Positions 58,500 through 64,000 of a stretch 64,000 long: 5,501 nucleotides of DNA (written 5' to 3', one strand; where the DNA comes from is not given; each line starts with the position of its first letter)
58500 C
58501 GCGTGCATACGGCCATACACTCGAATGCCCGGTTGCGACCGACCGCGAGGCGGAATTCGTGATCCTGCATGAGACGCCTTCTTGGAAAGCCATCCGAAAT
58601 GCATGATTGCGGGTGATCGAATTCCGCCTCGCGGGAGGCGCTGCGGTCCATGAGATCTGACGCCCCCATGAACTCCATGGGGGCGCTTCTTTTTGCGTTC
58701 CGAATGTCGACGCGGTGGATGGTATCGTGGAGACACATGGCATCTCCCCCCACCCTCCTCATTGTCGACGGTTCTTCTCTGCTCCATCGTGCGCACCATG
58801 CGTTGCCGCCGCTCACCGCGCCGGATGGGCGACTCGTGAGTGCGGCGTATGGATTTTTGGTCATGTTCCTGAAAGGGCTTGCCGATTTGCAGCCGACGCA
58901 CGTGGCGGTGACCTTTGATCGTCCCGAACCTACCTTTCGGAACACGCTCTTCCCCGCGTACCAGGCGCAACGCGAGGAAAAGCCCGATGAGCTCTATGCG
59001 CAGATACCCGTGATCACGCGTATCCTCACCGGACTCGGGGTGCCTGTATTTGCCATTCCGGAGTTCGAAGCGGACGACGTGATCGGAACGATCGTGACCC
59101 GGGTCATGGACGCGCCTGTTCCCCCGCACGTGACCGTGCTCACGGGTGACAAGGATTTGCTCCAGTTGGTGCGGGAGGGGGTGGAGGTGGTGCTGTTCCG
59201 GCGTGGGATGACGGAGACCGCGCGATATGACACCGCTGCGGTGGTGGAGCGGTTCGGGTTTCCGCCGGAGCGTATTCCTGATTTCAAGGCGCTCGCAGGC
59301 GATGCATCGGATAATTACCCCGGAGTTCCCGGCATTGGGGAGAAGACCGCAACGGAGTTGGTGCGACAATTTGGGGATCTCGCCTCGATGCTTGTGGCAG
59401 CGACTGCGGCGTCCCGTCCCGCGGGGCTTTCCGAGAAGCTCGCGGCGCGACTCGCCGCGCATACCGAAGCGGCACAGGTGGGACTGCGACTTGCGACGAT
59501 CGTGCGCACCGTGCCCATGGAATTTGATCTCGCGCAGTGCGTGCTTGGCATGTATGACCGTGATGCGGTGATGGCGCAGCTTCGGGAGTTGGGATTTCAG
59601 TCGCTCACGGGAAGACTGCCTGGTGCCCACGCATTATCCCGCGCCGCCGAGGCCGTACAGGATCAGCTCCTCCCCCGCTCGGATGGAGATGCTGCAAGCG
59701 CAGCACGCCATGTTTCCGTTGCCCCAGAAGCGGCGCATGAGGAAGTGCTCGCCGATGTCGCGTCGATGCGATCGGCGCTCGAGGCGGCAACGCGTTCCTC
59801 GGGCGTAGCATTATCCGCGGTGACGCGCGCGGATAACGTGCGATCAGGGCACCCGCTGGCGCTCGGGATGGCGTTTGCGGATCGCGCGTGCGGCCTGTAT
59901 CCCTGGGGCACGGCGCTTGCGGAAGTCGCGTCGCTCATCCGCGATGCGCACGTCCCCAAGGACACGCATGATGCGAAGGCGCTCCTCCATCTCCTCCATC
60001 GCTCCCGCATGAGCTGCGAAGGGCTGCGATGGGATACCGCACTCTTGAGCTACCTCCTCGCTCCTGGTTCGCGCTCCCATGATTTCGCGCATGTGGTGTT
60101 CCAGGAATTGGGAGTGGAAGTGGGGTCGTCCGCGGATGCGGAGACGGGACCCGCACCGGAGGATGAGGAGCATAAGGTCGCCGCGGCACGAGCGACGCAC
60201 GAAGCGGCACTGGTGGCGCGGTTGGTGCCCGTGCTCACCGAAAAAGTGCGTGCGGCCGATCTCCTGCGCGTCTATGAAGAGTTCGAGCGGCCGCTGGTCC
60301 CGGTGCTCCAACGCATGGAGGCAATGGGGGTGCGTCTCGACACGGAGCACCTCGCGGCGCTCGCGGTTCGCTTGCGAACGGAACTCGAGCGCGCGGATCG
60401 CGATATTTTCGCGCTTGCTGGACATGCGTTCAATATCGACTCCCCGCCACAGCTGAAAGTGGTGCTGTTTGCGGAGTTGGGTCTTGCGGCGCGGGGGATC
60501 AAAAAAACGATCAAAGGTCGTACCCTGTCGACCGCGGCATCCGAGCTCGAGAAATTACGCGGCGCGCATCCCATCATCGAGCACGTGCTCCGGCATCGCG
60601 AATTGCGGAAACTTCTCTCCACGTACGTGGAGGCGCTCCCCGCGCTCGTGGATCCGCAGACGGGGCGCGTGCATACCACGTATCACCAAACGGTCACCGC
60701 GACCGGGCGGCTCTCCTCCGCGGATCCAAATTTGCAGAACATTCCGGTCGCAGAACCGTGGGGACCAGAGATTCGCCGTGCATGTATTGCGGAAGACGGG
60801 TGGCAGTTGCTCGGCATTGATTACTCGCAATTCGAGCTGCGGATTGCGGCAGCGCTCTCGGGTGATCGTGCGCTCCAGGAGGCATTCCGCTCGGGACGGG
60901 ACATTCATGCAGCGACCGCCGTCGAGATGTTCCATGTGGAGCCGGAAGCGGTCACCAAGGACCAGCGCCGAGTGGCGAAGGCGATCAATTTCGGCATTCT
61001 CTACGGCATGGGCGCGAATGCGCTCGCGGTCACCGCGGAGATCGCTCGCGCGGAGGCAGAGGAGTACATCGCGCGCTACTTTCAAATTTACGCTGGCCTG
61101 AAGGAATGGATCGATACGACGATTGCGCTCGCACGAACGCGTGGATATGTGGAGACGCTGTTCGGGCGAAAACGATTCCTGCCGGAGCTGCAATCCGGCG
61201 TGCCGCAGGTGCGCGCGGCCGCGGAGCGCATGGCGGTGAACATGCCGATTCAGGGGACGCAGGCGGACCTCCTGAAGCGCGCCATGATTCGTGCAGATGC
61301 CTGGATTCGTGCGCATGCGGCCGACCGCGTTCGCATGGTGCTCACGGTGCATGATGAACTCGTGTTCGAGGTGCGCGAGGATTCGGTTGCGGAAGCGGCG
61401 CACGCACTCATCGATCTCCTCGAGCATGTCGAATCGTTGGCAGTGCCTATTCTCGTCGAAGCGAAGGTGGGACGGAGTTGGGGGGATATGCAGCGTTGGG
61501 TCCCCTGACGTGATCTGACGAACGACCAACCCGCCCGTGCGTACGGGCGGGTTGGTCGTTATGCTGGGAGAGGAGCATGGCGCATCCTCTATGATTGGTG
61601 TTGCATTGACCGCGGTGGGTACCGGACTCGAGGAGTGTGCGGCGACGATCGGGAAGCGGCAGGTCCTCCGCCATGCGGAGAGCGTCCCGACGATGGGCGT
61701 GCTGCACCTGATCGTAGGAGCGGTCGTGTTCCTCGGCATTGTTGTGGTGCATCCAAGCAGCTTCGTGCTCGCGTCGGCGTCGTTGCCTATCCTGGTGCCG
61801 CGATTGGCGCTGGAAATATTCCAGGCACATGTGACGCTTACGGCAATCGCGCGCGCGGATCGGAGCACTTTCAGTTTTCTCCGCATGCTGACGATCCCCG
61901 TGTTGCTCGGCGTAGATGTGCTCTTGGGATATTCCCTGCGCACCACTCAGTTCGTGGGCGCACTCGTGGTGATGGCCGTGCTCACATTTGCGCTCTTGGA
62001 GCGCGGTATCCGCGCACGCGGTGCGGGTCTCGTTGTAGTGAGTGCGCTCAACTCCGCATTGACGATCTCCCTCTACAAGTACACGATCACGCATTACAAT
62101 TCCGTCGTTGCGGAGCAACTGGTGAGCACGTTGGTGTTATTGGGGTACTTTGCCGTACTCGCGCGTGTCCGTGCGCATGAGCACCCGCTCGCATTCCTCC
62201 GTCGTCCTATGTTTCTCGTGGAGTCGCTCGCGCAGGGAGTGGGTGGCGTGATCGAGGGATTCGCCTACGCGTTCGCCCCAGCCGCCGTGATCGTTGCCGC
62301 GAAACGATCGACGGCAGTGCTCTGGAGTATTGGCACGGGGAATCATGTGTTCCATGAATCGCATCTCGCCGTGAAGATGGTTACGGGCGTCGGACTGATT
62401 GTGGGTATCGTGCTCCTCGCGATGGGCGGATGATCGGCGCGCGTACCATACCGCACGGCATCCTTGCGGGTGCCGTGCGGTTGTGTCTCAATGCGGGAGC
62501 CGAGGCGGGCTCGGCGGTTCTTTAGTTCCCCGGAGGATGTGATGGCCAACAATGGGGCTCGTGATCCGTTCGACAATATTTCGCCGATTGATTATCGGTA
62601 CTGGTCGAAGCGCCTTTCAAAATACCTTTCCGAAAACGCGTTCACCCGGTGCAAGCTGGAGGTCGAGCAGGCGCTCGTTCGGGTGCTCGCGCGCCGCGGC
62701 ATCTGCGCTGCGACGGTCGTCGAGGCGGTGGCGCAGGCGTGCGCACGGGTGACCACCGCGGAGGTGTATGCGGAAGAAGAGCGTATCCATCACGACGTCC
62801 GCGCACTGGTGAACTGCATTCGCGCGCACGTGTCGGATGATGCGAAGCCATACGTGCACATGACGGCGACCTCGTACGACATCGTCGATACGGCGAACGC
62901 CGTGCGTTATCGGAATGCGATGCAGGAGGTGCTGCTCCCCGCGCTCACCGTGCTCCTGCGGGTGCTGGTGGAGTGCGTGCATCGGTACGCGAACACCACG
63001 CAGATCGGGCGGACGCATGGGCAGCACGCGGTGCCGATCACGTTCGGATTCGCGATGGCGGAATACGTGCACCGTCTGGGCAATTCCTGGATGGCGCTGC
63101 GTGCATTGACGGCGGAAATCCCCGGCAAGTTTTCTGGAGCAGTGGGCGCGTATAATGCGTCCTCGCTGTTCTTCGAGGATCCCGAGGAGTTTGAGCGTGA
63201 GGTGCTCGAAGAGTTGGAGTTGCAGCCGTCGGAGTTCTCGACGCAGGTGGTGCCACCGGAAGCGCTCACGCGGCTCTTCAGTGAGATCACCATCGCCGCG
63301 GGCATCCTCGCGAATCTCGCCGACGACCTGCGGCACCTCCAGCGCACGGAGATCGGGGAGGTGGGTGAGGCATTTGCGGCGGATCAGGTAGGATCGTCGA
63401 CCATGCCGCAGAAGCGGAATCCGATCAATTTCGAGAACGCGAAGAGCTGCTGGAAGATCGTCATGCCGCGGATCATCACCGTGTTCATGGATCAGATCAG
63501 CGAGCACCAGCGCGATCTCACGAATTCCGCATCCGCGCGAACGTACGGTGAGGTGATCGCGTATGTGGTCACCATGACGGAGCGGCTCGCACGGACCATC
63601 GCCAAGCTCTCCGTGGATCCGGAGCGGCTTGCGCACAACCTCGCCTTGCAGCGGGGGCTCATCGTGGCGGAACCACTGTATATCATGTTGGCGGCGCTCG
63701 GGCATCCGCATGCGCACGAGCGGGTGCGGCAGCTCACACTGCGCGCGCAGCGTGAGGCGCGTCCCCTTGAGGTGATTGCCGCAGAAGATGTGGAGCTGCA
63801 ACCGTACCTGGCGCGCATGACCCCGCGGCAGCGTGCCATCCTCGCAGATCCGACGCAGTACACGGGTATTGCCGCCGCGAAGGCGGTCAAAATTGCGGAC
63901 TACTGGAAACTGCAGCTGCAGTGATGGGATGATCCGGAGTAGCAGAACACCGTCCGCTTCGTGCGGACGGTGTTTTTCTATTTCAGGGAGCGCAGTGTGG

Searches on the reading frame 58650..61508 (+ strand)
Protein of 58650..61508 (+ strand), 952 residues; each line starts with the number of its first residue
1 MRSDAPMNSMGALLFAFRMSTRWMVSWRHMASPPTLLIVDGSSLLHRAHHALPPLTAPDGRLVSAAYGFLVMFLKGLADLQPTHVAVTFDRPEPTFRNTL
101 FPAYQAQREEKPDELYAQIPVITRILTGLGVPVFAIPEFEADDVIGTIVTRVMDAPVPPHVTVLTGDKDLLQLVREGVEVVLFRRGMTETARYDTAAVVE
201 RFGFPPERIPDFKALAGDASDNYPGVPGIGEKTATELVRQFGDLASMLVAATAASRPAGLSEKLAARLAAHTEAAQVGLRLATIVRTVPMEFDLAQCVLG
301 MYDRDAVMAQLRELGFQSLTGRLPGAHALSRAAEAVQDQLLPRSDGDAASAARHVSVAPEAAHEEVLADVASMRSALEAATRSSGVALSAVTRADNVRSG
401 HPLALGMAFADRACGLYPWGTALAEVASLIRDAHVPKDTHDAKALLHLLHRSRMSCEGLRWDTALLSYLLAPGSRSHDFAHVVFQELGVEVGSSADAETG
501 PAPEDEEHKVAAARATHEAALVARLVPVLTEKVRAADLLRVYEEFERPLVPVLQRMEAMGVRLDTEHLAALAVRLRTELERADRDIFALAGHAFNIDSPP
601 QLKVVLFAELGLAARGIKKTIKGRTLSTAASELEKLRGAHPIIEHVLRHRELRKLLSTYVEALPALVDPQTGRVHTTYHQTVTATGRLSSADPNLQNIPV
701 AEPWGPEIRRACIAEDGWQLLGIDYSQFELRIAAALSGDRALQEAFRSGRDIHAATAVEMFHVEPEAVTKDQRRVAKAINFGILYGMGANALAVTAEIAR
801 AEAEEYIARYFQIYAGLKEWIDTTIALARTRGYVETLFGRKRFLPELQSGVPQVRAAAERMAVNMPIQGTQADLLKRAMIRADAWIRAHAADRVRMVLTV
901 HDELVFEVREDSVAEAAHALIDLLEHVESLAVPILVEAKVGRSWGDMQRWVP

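Call 78: search_protein_families(library=pfam, proteins=[window:58650-61508:+], max_evalue=0.001)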
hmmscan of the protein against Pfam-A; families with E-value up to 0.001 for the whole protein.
window:58650-61508:+ (952 aa): 4 families
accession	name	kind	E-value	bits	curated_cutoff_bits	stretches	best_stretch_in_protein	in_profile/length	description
PF00476.26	DNA_pol_A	-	4.9e-140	467.2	34.3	1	566-946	2-381/381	DNA polymerase family A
PF02739.22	5_3_exonuc_N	-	9.8e-50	168.9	34.3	1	35-203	1-164/164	5'-3' exonuclease, N-terminal resolvase-like domain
PF01367.25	5_3_exonuc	-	6.8e-25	87.8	40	1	205-304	2-96/97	5'-3' exonuclease, C-terminal SAM fold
PF22619.2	DNA_polI_exo1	-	3.4e-07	30.6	27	1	425-483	39-97/140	DNA polymerase I, ribonuclease H-like domain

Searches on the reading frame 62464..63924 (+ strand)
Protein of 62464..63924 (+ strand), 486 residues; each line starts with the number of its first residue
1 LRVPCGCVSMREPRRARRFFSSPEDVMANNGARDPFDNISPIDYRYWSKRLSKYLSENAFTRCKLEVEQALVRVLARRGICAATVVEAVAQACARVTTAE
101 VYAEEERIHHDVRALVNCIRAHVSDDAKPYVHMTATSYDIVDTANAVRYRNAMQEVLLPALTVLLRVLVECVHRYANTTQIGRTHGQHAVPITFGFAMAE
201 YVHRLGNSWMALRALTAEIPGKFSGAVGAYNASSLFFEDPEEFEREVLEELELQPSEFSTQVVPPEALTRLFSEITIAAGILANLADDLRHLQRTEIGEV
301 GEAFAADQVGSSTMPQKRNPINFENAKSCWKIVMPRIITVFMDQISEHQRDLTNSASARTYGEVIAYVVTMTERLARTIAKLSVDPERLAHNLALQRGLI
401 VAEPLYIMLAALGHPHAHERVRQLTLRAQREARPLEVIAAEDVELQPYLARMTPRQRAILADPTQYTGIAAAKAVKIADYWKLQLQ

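Call 78: search_protein_families(library=pfam, proteins=[window:62464-63924:+], max_evalue=0.001)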
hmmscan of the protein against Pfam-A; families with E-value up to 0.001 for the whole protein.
window:62464-63924:+ (486 aa): 3 families
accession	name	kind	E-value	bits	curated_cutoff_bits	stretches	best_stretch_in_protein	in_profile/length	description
PF00206.25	Lyase_1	-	7.1e-43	147.6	27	1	62-328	21-305/312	Lyase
PF08328.16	ASL_C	-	7.1e-16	58.7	35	1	346-443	1-98/115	Adenylosuccinate lyase C-terminal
PF10397.14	ADSL_C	-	0.00014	22.5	32.7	1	398-471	1-73/79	Adenylosuccinate lyase C-terminus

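Call 98: find_encoding_contigs(protein=window:62464-63924:+, flank=10000, max_places=1)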
Protein window:62464-63924:+ (486 aa): no gene with exactly this product is on record in the collection.

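Call 103: find_encoding_contigs(protein=window:62542-63924:+, flank=10000, max_places=1)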
Protein window:62542-63924:+ (460 aa): no gene with exactly this product is on record in the collection.
